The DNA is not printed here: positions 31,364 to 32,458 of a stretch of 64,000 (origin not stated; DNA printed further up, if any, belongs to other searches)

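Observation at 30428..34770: Compact five-gene operon: SAM methyltransferase, GNAT, DUF169, FAD monooxygenase and MFS transporter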

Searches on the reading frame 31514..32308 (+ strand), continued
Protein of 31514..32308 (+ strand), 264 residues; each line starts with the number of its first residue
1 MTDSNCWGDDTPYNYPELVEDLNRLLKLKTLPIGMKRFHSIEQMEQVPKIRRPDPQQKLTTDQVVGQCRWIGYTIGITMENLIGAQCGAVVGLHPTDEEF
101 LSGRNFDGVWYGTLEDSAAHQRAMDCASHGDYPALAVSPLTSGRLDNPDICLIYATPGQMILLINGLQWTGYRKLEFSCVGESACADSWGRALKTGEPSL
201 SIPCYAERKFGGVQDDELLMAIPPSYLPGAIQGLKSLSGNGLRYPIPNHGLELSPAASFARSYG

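Call 79: find_encoding_contigs(protein=P0002, flank=7000, max_places=2)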
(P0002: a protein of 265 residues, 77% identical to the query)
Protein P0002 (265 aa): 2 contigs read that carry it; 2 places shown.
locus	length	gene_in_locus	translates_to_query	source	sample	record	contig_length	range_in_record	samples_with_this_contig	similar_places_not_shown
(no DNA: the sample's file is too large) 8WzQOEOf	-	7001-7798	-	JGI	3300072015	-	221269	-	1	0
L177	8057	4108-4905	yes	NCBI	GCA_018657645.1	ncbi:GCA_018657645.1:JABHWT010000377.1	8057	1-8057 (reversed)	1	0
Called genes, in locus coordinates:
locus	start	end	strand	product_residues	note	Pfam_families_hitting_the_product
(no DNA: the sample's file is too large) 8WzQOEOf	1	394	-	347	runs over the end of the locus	-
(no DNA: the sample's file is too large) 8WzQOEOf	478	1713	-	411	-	PF13439:Glyco_transf_4, PF20706:GT4-conflict (weak), PF00534:Glycos_transf_1, PF13692:Glyco_trans_1_4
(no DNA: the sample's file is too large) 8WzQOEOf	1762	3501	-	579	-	PF07969:Amidohydro_3, PF01979:Amidohydro_1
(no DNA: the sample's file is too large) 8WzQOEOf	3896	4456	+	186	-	PF00903:Glyoxalase, PF13669:Glyoxalase_4 (weak), PF18029:Glyoxalase_6 (weak)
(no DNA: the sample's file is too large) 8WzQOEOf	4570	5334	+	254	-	-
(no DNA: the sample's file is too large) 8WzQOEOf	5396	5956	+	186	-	PF01292:Ni_hydr_CYTB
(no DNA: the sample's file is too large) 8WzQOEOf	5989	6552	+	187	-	PF04264:YceI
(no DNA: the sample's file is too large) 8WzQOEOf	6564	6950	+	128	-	-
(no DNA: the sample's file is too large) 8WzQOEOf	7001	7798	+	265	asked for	PF02596:DUF169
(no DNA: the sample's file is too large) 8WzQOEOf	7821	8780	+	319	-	PF02737:3HCDH_N, PF00725:3HCDH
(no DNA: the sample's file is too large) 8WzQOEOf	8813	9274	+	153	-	PF11578:DUF3237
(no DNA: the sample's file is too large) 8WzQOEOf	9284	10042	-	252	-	PF01209:Ubie_methyltran, PF13489:Methyltransf_23, PF05175:MTS (weak), PF13847:Methyltransf_31, PF08241:Methyltransf_11, PF08242:Methyltransf_12, PF13649:Methyltransf_25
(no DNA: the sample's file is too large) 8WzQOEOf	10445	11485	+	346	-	PF00296:Bac_luciferase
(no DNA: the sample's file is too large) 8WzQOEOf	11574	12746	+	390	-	PF00083:Sugar_tr (weak), PF07690:MFS_1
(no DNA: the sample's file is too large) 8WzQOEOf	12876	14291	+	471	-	PF03007:WS_DGAT_cat, PF06974:WS_DGAT_C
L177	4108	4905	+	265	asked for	PF02596:DUF169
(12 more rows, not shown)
